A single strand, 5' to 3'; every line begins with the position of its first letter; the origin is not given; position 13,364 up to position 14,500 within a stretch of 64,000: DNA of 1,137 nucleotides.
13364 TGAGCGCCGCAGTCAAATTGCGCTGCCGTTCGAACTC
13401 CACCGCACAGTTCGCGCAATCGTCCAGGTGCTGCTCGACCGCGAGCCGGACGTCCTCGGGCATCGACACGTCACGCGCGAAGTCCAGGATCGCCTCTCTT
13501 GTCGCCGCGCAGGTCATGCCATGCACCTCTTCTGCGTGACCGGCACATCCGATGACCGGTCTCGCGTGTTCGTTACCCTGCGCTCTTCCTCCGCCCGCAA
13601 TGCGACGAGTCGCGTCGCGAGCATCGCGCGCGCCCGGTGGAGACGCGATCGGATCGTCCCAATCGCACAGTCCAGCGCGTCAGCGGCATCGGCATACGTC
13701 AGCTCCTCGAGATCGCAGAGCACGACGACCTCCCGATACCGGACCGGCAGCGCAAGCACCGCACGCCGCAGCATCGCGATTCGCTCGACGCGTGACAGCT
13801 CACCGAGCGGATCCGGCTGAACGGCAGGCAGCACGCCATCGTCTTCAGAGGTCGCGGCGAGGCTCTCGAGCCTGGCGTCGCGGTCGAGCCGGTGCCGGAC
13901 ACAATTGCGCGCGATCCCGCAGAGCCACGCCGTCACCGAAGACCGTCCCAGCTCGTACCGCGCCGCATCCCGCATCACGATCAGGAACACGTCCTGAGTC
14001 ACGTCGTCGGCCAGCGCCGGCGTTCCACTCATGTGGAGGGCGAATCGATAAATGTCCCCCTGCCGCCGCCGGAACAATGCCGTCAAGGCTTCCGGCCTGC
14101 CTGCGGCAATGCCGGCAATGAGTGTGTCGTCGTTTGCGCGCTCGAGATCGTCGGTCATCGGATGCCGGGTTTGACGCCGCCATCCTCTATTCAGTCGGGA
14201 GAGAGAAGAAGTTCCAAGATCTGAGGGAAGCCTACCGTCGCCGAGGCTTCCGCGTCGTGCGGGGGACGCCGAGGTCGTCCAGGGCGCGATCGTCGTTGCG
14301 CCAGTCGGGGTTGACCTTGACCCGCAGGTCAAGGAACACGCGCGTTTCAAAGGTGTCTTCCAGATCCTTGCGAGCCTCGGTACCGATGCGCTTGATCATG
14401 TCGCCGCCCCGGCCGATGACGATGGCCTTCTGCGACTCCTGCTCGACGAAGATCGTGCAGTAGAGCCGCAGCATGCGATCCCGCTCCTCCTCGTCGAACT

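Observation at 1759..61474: Large palindromes whose arms are locus-specific short tandem repeats fill at least 11 intergenic gaps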

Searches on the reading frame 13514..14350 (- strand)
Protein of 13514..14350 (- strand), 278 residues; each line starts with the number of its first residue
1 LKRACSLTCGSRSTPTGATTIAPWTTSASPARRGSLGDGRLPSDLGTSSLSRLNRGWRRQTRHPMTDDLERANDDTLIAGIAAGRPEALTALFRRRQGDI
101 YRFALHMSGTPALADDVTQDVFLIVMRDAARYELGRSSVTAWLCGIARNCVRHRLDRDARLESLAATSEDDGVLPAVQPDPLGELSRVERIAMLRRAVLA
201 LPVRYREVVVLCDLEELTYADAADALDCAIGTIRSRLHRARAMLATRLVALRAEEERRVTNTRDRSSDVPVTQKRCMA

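Call 77: search_protein_families(library=pfam, proteins=[window:13514-14350:-], max_evalue=0.00001)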
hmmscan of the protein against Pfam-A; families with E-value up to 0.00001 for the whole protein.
window:13514-14350:- (278 aa): 3 families
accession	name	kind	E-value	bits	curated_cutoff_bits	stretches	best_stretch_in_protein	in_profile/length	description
PF08281.18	Sigma70_r4_2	-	1.8e-16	60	25.7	1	193-244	3-54/54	Sigma-70, region 4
PF04542.20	Sigma70_r2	-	2.6e-14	53.2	24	1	92-160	1-70/71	Sigma-70 region 2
PF04545.22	Sigma70_r4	-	3.6e-08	33.2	24.1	1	200-242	4-46/50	Sigma-70, region 4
